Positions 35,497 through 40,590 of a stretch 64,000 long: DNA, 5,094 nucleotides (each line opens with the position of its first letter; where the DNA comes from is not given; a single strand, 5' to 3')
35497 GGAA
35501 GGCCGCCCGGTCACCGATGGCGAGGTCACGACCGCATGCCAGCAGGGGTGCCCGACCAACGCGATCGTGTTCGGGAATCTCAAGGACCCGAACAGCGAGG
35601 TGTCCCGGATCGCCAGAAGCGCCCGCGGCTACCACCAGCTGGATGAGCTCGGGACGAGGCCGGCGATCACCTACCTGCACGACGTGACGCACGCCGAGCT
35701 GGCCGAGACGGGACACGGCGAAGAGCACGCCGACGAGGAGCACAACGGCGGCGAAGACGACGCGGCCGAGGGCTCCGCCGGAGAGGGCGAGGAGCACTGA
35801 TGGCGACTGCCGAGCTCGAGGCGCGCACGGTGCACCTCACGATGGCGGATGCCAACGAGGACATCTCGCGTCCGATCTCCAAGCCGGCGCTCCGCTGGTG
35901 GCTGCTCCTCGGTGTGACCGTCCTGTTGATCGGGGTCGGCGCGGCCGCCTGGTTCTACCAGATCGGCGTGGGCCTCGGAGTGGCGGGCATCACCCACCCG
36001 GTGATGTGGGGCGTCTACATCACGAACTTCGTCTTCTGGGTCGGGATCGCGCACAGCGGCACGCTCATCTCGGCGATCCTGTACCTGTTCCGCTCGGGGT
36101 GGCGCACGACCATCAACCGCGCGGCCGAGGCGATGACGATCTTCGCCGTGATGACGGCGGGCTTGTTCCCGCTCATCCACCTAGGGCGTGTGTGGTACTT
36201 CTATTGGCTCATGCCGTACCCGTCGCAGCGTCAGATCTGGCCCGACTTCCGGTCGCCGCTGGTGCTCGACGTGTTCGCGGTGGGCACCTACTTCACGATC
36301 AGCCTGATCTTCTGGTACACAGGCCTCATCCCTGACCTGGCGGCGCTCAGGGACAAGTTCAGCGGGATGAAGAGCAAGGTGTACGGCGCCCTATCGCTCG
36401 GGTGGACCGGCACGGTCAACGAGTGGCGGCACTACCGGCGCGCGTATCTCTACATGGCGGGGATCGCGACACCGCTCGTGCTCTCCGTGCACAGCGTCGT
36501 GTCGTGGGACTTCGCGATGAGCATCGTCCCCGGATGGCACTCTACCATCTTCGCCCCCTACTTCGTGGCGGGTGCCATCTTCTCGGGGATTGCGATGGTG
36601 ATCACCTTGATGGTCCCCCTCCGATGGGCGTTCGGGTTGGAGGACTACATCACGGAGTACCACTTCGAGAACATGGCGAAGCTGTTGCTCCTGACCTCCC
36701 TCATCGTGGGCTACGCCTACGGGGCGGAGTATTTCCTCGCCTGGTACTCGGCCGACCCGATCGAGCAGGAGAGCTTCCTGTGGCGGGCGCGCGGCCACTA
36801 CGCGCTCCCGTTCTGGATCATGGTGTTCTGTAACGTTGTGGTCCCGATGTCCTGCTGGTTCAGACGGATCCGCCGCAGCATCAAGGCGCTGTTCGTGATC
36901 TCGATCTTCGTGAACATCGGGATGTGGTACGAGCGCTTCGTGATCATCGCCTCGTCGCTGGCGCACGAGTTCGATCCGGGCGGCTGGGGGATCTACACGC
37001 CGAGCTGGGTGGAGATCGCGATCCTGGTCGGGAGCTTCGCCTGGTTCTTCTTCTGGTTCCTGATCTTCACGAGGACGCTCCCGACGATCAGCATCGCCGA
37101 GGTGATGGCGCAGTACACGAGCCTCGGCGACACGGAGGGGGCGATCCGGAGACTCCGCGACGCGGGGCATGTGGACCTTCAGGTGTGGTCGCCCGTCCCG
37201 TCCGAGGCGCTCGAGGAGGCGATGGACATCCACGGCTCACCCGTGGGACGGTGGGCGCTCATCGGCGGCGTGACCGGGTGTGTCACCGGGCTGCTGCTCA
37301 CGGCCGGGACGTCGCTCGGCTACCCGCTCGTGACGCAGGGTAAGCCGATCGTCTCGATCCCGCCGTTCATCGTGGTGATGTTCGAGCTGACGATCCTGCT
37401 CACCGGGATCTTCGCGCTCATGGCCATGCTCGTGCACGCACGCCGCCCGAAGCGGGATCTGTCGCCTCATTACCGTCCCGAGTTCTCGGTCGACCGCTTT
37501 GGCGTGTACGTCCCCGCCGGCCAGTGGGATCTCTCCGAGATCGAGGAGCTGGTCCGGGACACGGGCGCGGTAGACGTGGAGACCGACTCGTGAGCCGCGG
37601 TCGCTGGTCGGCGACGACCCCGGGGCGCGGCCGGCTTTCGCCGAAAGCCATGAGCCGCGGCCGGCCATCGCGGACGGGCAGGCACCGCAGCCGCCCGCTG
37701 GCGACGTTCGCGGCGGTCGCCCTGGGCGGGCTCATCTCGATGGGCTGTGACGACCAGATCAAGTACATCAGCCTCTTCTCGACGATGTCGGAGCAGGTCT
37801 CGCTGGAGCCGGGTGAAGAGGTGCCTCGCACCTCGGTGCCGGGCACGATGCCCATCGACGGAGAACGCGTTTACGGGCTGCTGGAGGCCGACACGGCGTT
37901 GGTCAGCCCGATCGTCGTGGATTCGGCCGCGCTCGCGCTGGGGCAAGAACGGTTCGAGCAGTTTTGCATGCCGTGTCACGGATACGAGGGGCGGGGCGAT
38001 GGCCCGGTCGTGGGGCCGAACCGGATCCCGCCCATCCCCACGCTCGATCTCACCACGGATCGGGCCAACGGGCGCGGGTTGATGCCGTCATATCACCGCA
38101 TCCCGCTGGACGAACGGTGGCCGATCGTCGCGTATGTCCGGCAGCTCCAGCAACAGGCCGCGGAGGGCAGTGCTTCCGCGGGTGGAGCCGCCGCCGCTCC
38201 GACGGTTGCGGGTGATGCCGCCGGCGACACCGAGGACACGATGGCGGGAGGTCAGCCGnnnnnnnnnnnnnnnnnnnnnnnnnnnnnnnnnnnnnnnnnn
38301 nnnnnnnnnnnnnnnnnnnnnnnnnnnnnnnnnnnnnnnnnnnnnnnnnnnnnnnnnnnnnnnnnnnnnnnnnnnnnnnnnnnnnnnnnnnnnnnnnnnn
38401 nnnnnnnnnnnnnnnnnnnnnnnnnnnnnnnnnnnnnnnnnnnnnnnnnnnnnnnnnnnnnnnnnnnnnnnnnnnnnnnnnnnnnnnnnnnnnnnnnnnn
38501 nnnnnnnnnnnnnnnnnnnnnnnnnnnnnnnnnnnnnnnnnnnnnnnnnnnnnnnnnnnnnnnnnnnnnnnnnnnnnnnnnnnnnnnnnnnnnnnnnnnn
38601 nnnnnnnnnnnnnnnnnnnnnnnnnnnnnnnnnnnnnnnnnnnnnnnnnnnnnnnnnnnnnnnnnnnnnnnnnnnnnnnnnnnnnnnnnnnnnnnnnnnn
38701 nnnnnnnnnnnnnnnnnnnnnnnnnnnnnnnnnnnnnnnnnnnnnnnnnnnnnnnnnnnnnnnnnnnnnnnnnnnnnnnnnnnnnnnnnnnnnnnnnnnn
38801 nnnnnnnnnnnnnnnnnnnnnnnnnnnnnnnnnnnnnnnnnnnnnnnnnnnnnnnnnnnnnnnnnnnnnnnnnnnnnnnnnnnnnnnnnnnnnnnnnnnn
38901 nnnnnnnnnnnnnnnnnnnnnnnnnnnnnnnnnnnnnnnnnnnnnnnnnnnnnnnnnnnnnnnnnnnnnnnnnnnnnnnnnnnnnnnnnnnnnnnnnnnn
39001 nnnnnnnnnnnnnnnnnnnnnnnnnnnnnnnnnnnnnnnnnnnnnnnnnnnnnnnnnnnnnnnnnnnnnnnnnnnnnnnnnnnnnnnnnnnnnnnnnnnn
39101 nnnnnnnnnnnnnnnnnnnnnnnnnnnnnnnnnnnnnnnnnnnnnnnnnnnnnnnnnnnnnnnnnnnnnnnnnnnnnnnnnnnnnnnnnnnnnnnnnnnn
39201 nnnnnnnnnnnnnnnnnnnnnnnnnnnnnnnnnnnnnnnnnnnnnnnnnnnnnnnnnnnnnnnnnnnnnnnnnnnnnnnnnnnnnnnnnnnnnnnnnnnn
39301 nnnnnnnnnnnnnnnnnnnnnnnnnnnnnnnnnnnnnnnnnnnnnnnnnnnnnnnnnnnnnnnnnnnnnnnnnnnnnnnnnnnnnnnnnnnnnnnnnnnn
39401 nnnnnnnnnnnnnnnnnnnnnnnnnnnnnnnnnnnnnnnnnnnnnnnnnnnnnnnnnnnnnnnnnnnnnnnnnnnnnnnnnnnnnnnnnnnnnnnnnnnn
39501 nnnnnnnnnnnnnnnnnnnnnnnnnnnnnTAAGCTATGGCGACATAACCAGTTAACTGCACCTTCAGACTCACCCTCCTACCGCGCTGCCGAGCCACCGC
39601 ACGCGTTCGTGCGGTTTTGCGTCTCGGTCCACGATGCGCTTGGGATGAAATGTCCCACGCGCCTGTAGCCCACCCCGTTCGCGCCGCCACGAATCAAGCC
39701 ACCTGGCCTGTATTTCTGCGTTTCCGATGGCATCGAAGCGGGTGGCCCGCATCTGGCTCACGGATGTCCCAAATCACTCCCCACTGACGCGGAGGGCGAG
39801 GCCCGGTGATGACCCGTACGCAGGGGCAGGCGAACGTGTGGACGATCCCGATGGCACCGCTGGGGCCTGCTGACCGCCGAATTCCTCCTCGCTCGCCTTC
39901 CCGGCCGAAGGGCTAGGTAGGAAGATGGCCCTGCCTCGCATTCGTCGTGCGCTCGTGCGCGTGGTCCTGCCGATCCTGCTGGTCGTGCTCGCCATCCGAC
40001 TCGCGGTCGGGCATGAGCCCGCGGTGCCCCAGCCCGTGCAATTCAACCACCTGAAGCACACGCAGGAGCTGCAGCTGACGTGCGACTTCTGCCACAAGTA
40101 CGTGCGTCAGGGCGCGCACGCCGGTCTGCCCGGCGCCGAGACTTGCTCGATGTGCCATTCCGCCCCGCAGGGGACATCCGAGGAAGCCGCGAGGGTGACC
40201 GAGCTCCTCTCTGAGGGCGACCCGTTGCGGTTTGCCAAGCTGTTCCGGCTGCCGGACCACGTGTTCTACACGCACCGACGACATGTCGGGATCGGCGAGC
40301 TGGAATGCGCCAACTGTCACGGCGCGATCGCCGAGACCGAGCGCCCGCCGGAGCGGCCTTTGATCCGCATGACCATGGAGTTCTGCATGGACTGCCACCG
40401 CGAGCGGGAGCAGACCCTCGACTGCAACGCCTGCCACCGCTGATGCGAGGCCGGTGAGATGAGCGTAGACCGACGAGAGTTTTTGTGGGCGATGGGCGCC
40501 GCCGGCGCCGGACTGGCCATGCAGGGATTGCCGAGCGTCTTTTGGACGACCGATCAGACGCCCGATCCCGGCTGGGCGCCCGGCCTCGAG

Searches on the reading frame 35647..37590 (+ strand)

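Call 23: search_protein_families(library=pfam, proteins=[window:35647-37590:+], max_evalue=0.0001)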
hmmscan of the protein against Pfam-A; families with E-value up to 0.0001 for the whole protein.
window:35647-37590:+ (648 aa): 2 families
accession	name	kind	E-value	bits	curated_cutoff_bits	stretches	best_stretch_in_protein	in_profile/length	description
PF11821.13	ActD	-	2.7e-36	125.2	25.7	1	486-645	3-169/170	Alternative complex III, ActD subunit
PF03916.19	NrfD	-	6.9e-27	95.3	25.8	1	114-438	4-309/313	Polysulphide reductase, NrfD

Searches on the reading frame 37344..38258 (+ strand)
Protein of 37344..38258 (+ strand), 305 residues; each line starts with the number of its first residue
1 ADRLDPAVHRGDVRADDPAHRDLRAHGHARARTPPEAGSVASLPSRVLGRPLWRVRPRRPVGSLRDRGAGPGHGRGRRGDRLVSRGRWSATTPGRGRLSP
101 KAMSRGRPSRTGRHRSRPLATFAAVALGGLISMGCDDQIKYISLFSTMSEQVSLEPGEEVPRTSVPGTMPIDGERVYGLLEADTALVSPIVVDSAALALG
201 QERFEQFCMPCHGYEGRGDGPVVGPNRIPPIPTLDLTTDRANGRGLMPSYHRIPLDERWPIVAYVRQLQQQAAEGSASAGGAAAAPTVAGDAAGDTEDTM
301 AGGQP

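Call 23: search_protein_families(library=pfam, proteins=[window:37344-38258:+], max_evalue=0.0001)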
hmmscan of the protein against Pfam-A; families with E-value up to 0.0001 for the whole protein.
window:37344-38258:+ (305 aa): 1 family
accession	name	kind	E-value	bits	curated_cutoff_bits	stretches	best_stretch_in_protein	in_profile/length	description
PF13442.11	Cytochrome_CBB3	-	1.2e-07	32.4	27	1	196-265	2-68/68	Cytochrome C oxidase, cbb3-type, subunit III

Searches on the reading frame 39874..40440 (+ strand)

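Call 23: search_protein_families(library=pfam, proteins=[window:39874-40440:+], max_evalue=0.0001)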
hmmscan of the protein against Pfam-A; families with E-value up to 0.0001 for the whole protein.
window:39874-40440:+ (189 aa): 3 families
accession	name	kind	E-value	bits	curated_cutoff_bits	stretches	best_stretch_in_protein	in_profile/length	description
PF14522.11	Cytochrome_C7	-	7.2e-11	42.2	24.8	1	132-189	3-67/67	Cytochrome c7 and related cytochrome c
PF02085.21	Cytochrom_CIII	-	1.7e-06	28.7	22.9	1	51-103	17-61/101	Class III cytochrome C family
PF14537.11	Cytochrom_c3_2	-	3.7e-05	24.5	25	0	64-175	3-78/79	Cytochrome c3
